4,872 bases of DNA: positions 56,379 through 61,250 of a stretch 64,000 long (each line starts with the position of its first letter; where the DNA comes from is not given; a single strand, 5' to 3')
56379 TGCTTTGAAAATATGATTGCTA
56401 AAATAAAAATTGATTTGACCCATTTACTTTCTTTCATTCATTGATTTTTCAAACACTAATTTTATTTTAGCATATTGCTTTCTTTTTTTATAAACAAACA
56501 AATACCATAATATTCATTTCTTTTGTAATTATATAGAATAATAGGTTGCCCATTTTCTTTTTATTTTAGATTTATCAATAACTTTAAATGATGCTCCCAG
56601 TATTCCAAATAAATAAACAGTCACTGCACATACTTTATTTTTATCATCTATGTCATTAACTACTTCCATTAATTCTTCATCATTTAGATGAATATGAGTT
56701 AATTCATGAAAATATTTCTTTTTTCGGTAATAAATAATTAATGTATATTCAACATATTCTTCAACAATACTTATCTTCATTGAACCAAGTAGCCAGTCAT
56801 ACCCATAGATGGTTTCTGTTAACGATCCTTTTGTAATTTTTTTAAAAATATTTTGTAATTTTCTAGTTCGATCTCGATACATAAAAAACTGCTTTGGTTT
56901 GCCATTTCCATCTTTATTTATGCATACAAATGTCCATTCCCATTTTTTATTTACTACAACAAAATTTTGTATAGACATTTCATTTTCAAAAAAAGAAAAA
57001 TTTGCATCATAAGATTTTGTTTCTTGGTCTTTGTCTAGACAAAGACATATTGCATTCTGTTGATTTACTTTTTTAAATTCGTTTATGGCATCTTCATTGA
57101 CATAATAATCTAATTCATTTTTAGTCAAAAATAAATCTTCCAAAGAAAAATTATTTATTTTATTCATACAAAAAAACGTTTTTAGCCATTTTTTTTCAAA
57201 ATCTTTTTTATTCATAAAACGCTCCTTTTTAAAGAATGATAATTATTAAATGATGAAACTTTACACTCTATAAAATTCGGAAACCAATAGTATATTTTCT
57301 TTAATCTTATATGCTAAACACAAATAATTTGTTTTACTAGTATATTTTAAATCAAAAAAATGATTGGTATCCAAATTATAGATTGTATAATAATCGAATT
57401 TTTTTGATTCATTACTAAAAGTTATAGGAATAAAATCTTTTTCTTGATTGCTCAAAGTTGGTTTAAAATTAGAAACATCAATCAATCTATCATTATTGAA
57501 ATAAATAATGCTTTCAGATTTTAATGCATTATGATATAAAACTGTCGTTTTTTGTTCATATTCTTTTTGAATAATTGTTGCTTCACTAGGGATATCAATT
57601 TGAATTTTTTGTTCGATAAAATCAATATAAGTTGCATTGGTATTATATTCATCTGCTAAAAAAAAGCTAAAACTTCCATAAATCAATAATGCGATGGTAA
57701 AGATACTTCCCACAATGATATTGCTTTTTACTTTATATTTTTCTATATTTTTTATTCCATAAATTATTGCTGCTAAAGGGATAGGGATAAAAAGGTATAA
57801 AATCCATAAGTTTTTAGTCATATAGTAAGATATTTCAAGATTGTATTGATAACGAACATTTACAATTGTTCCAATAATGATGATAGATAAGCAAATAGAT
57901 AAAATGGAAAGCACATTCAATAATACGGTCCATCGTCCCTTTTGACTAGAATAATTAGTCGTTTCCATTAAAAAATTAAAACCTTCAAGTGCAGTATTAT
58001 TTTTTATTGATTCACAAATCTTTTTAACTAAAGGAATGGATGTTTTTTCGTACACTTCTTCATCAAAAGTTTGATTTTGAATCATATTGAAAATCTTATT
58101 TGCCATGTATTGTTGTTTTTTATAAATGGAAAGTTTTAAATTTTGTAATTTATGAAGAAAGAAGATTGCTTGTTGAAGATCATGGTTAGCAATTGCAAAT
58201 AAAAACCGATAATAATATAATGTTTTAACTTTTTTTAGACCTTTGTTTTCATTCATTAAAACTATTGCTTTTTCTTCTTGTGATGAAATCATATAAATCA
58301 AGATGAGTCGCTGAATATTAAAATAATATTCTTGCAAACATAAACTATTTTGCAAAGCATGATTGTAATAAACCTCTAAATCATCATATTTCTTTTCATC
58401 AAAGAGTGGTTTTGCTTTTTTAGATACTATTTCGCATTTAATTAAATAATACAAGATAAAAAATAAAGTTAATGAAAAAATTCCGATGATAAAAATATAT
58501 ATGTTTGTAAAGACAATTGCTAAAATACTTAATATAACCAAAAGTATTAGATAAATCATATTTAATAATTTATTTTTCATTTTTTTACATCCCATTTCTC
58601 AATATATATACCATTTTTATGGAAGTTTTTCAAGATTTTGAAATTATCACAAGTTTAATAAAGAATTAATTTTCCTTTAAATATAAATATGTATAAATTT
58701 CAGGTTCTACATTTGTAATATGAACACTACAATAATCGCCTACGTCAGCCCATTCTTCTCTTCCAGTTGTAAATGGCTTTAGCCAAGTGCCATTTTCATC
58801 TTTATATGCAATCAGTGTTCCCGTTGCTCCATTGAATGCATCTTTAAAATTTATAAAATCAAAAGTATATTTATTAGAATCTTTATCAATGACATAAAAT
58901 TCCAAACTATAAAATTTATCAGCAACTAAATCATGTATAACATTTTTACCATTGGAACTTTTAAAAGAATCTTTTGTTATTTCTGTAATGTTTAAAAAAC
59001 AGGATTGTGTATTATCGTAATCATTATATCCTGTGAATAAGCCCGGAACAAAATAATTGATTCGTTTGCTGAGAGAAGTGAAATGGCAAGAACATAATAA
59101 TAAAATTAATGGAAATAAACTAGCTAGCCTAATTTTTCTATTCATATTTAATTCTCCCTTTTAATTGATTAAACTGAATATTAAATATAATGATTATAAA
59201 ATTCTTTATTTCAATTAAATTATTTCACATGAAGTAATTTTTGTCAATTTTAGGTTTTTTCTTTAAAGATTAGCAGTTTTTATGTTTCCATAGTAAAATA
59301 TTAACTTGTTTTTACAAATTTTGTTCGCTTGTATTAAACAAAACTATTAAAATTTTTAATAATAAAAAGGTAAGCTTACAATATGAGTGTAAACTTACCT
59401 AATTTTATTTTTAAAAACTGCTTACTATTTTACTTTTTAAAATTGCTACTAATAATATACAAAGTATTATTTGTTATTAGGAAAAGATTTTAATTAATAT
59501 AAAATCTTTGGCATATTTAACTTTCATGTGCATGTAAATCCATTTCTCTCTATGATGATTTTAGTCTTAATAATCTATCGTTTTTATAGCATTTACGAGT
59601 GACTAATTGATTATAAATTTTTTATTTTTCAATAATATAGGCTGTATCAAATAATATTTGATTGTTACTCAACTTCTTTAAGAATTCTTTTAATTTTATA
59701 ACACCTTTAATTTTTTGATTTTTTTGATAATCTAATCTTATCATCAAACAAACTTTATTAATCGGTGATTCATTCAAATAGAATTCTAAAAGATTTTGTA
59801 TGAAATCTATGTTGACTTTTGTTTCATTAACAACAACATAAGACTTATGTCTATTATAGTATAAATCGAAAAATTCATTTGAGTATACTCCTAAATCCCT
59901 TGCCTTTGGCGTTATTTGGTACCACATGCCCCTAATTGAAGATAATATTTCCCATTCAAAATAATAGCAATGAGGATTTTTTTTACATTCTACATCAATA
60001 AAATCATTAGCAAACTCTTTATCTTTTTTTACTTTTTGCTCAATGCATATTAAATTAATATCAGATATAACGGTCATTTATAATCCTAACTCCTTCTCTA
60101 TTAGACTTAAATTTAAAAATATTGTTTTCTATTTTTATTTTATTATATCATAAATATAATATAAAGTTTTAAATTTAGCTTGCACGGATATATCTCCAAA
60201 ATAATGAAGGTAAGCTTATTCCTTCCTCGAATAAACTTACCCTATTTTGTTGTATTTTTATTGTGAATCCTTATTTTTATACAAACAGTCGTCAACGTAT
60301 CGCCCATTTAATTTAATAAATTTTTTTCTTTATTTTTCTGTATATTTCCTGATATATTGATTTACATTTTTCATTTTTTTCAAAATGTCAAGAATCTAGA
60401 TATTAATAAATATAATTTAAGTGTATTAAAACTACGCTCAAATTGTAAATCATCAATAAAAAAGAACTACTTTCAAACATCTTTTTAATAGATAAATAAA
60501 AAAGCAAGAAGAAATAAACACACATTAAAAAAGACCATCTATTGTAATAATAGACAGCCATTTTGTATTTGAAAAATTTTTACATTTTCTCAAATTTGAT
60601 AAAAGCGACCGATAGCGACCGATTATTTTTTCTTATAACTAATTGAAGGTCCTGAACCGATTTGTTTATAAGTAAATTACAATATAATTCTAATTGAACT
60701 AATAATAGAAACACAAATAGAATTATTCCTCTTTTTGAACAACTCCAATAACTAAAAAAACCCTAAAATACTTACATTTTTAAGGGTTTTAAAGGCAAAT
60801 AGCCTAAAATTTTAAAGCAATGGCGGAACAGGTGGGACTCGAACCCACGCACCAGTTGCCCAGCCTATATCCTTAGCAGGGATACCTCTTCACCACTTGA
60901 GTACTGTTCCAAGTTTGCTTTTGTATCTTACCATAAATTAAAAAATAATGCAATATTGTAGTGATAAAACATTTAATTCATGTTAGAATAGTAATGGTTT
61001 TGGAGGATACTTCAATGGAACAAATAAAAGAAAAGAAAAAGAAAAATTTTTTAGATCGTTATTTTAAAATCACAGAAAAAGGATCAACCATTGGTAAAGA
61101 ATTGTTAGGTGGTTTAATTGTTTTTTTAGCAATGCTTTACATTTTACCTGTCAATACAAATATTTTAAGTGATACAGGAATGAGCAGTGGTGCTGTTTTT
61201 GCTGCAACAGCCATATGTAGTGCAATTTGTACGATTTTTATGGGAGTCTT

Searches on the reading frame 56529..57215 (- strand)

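Call 3: search_protein_families(library=pfam, proteins=[window:56529-57215:-], max_evalue=1)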
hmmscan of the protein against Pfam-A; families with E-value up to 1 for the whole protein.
window:56529-57215:- (228 aa): 1 family
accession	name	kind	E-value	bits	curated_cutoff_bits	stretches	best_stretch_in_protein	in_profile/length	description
PF06957.17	COPI_C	-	0.017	14.3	25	1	93-156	168-228/405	Coatomer (COPI) alpha subunit C-terminus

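Call 78: search_protein_families(library=padloc, proteins=[window:56532-57215:-], max_evalue=0.01)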
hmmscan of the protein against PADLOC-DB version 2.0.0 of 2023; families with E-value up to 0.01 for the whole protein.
window:56532-57215:- (228 aa): 0 families

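Call 79: search_protein_families(library=phrogs, proteins=[window:56532-57215:-], max_evalue=0.01)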
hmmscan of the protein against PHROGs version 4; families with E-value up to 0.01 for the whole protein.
window:56532-57215:- (228 aa): 0 families

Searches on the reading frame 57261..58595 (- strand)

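Call 3: search_protein_families(library=pfam, proteins=[window:57261-58595:-], max_evalue=1)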
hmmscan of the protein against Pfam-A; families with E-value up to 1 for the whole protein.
window:57261-58595:- (444 aa): 2 families
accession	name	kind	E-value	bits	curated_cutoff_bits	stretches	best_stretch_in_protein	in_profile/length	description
PF03203.19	MerC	-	0.017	16.1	27.6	1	262-307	39-84/108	MerC mercury resistance protein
PF06865.17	Ppnp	-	0.13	13.1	25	0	394-426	58-90/92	Pyrimidine/purine nucleoside phosphorylase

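Call 78: search_protein_families(library=padloc, proteins=[window:57264-58595:-], max_evalue=0.01)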
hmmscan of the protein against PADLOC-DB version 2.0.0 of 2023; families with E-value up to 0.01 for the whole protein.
window:57264-58595:- (444 aa): 0 families

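Call 79: search_protein_families(library=phrogs, proteins=[window:57264-58595:-], max_evalue=0.01)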
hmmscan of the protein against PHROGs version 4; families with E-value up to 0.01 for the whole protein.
window:57264-58595:- (444 aa): 0 families

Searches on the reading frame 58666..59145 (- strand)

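Call 3: search_protein_families(library=pfam, proteins=[window:58666-59145:-], max_evalue=1)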
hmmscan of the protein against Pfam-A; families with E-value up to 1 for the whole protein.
window:58666-59145:- (159 aa): 0 families

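Call 4: search_protein_families(library=ncbifam, proteins=[window:58666-59145:-], max_evalue=1)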
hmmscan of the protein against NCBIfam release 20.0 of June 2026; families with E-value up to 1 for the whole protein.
window:58666-59145:- (159 aa): 1 family
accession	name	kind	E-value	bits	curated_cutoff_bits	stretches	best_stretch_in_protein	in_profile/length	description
TIGR04308.1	repeat_SSSPR51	repeat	0.09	13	35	1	114-157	3-46/49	SSSPR51 repeat surface protein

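Call 78: search_protein_families(library=padloc, proteins=[window:58669-59145:-], max_evalue=0.01)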
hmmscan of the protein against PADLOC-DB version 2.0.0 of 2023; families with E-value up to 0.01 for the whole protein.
window:58669-59145:- (159 aa): 0 families

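Call 79: search_protein_families(library=phrogs, proteins=[window:58669-59145:-], max_evalue=0.01)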
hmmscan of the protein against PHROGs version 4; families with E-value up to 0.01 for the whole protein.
window:58669-59145:- (159 aa): 0 families

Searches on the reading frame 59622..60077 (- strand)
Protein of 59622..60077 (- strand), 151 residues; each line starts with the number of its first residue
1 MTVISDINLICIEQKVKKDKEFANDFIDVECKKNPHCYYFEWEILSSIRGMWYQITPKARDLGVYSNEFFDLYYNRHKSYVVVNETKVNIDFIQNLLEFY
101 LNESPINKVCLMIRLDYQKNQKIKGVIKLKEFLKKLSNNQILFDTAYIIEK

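Call 3: search_protein_families(library=pfam, proteins=[window:59622-60077:-], max_evalue=1)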
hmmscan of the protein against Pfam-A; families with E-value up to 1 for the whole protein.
window:59622-60077:- (151 aa): 1 family
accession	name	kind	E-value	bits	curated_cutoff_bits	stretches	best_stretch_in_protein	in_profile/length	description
PF19131.5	DUF5814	-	0.0005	20.2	25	1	8-48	40-81/148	Family of unknown function (DUF5814)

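Call 4: search_protein_families(library=ncbifam, proteins=[window:59622-60077:-], max_evalue=1)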
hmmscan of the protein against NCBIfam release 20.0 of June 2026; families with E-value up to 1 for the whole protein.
window:59622-60077:- (151 aa): 0 families

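Call 42: search_protein_families(library=pfam, alignment_id=A3, max_evalue=0.1)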
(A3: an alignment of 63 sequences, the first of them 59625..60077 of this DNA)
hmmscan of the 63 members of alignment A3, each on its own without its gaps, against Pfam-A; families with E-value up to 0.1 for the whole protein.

A. member 1, window:59625-60077:- (151 aa): 1 family
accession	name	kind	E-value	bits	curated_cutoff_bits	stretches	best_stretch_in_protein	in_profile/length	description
PF19131.5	DUF5814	-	0.0005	20.2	25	1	8-48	40-81/148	Family of unknown function (DUF5814)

B. families by the number of members that match (of 63 scanned): 76 families (the first 25 are shown)
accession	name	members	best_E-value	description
PF02481.21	DNA_processg_A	1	9.5e-70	DNA recombination-mediator protein A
PF01746.26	tRNA_m1G_MT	1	1.1e-57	tRNA (Guanine-1)-methyltransferase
PF00719.24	Pyrophosphatase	1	1.7e-57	Inorganic pyrophosphatase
PF01245.26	Ribosomal_L19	1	9.2e-48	Ribosomal protein L19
PF13419.12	HAD_2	1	3.9e-42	Haloacid dehalogenase-like hydrolase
PF01351.25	RNase_HII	1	7.5e-42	Ribonuclease HII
PF14622.11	Ribonucleas_3_3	1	1e-38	Ribonuclease-III-like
PF13167.11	GTP-bdg_N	1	2.9e-30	GTP-binding GTPase N-terminal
PF20122.4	DUF6512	1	4.5e-29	Family of unknown function (DUF6512)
PF02632.19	BioY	1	2.7e-28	BioY family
PF04297.20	UPF0122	1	3.2e-27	Putative helix-turn-helix protein, YlxM / p13 like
PF00011.27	HSP20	1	2.9e-26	Hsp20/alpha crystallin family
PF00702.32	Hydrolase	1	1.4e-24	haloacid dehalogenase-like hydrolase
PF00886.24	Ribosomal_S16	1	1.9e-23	Ribosomal protein S16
PF00636.31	Ribonuclease_3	1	2e-23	Ribonuclease III domain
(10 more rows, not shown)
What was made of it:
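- Checked: Pfam scan of all 63 ORFs of 60-260 aa; the output is truncated at 25 of 76 families (call 42).
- Tried and rejected: The alignment-wide Pfam scan (call 42) was truncated at 25 of 76 families, so it was backed up by per-protein scans and a custom HMM.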

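Call 78: search_protein_families(library=padloc, proteins=[window:59625-60077:-], max_evalue=0.01)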
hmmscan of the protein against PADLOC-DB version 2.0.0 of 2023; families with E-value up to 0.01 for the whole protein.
window:59625-60077:- (151 aa): 0 families

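Call 79: search_protein_families(library=phrogs, proteins=[window:59625-60077:-], max_evalue=0.01)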
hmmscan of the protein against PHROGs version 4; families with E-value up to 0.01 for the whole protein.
window:59625-60077:- (151 aa): 0 families

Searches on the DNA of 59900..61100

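Call 75: search_rna_families(source=window, start=59900, end=61100, threshold=evalue, max_evalue=1)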
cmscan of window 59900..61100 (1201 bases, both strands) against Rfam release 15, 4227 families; matches with E-value up to 1: 1.
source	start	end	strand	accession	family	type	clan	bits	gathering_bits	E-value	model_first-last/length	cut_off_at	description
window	60824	60910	-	RF00005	tRNA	Gene; tRNA;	CL00001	59.5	29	4.5e-12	1-71/71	no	tRNA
